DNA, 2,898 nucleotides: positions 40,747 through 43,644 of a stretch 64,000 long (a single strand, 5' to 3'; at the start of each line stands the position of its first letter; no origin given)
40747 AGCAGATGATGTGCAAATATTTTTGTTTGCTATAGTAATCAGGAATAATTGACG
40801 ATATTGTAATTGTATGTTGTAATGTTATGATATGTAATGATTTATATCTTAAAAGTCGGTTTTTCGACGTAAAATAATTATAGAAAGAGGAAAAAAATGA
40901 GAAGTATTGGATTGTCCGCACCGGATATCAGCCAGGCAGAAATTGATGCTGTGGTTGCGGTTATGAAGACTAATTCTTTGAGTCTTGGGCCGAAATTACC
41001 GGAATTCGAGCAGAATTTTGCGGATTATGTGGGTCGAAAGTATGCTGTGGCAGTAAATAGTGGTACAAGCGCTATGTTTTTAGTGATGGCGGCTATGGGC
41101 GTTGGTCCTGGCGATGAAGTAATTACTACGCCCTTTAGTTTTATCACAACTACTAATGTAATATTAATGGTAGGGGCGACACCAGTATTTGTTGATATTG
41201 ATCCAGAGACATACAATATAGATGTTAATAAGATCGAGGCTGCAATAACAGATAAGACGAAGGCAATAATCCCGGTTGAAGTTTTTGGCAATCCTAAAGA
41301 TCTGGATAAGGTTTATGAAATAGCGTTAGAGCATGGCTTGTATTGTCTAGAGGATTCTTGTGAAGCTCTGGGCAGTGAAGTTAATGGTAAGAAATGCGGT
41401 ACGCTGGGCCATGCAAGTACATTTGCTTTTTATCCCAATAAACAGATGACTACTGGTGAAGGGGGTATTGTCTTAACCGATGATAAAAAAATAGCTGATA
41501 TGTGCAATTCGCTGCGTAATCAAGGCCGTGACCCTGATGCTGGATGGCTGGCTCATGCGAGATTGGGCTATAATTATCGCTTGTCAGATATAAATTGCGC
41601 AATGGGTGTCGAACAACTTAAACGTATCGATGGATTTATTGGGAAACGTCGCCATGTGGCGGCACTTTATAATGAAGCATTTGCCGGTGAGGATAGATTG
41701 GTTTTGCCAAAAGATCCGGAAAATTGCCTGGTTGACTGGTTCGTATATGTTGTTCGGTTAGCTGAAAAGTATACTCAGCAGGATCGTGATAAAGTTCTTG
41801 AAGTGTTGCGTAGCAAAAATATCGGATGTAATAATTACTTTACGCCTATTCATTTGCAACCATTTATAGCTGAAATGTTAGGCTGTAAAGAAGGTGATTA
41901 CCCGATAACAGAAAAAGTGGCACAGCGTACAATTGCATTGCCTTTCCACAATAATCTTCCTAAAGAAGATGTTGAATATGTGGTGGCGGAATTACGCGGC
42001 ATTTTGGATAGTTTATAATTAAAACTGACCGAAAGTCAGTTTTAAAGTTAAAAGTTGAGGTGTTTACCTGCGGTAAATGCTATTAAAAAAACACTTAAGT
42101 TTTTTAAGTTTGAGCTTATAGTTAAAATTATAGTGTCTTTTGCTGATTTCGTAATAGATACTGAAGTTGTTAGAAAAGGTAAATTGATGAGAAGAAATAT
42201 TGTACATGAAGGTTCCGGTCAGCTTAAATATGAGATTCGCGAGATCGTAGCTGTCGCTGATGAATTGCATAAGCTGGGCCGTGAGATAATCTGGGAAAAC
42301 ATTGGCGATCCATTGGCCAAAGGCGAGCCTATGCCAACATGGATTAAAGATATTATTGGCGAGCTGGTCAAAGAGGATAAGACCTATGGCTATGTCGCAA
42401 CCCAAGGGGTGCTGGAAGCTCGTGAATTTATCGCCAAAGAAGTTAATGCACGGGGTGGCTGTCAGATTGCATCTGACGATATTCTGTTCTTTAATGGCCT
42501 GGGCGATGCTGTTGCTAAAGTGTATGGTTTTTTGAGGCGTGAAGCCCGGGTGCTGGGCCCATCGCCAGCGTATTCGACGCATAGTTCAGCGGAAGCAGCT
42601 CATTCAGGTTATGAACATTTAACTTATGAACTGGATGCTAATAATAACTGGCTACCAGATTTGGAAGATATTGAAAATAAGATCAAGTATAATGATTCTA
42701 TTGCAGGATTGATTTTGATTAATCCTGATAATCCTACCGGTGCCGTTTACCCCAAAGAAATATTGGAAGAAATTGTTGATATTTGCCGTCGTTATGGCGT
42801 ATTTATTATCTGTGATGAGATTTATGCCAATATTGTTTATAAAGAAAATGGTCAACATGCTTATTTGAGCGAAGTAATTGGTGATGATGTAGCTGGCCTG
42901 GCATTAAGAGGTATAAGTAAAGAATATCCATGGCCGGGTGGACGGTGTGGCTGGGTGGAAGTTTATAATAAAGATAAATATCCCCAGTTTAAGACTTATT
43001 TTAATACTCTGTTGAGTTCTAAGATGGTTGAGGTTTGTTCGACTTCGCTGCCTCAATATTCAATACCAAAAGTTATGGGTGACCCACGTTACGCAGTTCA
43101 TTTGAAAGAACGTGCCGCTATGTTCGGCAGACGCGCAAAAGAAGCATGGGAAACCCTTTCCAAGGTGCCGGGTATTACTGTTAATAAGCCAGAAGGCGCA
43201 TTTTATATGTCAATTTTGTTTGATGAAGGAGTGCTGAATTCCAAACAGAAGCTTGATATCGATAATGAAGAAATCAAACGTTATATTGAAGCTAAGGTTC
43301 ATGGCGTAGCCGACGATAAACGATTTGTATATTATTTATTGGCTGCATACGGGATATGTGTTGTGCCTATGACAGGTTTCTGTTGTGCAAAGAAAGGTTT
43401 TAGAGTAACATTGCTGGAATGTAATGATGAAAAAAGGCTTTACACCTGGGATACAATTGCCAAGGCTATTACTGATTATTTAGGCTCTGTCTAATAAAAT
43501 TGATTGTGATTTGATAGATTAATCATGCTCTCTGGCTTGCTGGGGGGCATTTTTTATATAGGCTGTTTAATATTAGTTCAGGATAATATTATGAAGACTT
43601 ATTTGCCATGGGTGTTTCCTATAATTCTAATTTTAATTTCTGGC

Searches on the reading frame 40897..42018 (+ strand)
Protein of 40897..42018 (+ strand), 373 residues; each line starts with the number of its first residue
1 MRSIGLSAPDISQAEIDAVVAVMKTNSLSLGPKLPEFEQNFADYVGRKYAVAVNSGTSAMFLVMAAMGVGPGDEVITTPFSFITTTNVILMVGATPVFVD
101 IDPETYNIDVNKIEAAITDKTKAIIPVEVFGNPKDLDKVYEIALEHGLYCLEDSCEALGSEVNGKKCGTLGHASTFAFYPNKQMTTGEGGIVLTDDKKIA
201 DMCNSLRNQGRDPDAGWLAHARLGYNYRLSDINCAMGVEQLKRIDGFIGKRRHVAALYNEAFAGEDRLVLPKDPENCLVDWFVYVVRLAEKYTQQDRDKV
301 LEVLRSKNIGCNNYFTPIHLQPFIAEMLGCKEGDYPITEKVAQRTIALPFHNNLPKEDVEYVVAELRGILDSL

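Call 3: search_protein_families(library=pfam, proteins=[window:40897-42018:+], max_evalue=0.01)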
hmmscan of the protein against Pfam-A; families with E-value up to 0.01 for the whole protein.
window:40897-42018:+ (373 aa): 4 families
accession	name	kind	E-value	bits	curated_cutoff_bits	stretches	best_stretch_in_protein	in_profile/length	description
PF01041.23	DegT_DnrJ_EryC1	-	1.8e-123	412.8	19.8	1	10-366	2-359/360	DegT/DnrJ/EryC1/StrS aminotransferase family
PF00155.27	Aminotran_1_2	-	4.2e-10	39.8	19.7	1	9-125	20-151/361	Aminotransferase class I and II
PF01053.26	Cys_Met_Meta_PP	-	7e-07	28.6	27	1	36-153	56-173/381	Cys/Met metabolism PLP-dependent enzyme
PF01212.27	Beta_elim_lyase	-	2e-06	27.8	27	1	32-201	32-218/288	Beta-eliminating lyase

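Call 4: search_protein_families(library=ncbifam, proteins=[window:40897-42018:+], max_evalue=0.01)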
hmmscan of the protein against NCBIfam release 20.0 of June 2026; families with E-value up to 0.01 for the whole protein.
window:40897-42018:+ (373 aa): 43 families (the best 25 are shown)
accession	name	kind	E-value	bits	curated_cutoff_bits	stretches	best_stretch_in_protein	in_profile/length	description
TIGR03588.1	PseC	equivalog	4.7e-101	338.4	423.5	1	7-369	5-379/380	UDP-4-amino-4,6-dideoxy-N-acetyl-beta-L-altrosamine transaminase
TIGR04181.1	NHT_00031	hypoth_equivalog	4.9e-83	278.9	420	1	4-349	1-357/359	LegC family aminotransferase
NF008658.2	PRK11658.1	equivalog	6.3e-78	262.1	631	1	5-371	6-378/379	UDP-4-amino-4-deoxy-L-arabinose aminotransferase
NF011936.0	PRK15407.1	equivalog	5.5e-76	256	423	2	11-212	44-253/440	lipopolysaccharide biosynthesis protein RfbH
NF008687.0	PRK11706.1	equivalog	1.4e-61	208.4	375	1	4-368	2-372/375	dTDP-4-amino-4,6-dideoxygalactose transaminase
TIGR04427.1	PLP_DesI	equivalog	1e-58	199.4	650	1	30-367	50-380/390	dTDP-4-dehydro-6-deoxyglucose aminotransferase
TIGR02379.1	ECA_wecE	subfamily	4.6e-52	177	434.85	1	6-368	4-373/376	dTDP-4-amino-4,6-dideoxy-D-glucose transaminase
NF004975.0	PRK06348.1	equivalog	1.1e-10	41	549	1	39-154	81-202/384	pyridoxal phosphate-dependent aminotransferase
NF004621.0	PRK05957.1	equivalog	1.3e-10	40.6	498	1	48-154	89-200/389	pyridoxal phosphate-dependent aminotransferase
NF004770.0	PRK06108.1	subfamily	3.6e-09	35.9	422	1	35-153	76-209/396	pyridoxal phosphate-dependent aminotransferase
NF005816.0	PRK07682.1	equivalog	6.6e-09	34.9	620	1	50-153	84-202/390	aminotransferase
NF009079.0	PRK12414.1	subfamily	1e-08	34.6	481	1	51-133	94-174/384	methionine aminotransferase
NF041091.1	asp_aminotase_Arch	equivalog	1.8e-08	33.6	550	1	50-153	90-199/376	aspartate aminotransferase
NF041364.1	GntC_guanitoxin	equivalog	2e-08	33.5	415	1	50-153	62-173/356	guanitoxin biosynthesis PLP-dependent (S)-gamma-hydroxy-L-arginine cyclodehydratase GntC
NF006569.0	PRK09082.1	subfamily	2.3e-08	33.5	420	1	47-132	90-174/386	methionine aminotransferase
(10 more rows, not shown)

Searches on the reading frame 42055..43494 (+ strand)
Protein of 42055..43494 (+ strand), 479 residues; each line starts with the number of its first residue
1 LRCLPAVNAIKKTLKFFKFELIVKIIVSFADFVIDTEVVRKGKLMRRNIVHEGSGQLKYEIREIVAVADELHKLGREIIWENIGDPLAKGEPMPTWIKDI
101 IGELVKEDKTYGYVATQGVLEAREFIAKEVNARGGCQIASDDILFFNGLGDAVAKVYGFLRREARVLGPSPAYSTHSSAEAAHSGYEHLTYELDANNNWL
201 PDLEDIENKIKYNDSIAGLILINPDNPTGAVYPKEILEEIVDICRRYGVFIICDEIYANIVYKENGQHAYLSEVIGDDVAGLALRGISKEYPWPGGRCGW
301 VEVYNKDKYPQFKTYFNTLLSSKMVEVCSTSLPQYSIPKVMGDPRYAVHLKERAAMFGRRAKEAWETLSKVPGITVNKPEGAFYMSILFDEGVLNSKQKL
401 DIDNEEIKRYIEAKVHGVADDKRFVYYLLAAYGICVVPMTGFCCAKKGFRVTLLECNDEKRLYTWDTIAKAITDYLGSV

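Call 30: search_protein_families(library=pfam, proteins=[window:42055-43494:+], max_evalue=1)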
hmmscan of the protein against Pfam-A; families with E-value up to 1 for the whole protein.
window:42055-43494:+ (479 aa): 5 families
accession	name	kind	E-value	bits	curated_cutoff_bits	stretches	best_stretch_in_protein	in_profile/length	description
PF00155.27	Aminotran_1_2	-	1.2e-38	133.7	19.7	1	83-459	8-352/361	Aminotransferase class I and II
PF01212.27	Beta_elim_lyase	-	0.0015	18.4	27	1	194-254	102-168/288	Beta-eliminating lyase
PF00202.27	Aminotran_3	-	0.0077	15.4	30.5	1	187-257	164-233/403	Aminotransferase class-III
PF02679.21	ComA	-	0.017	15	25.2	1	229-273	46-90/243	(2R)-phospho-3-sulfolactate synthase (ComA)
PF00266.25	Aminotran_5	-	0.028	13.9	21.5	1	103-255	29-176/371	Aminotransferase class-V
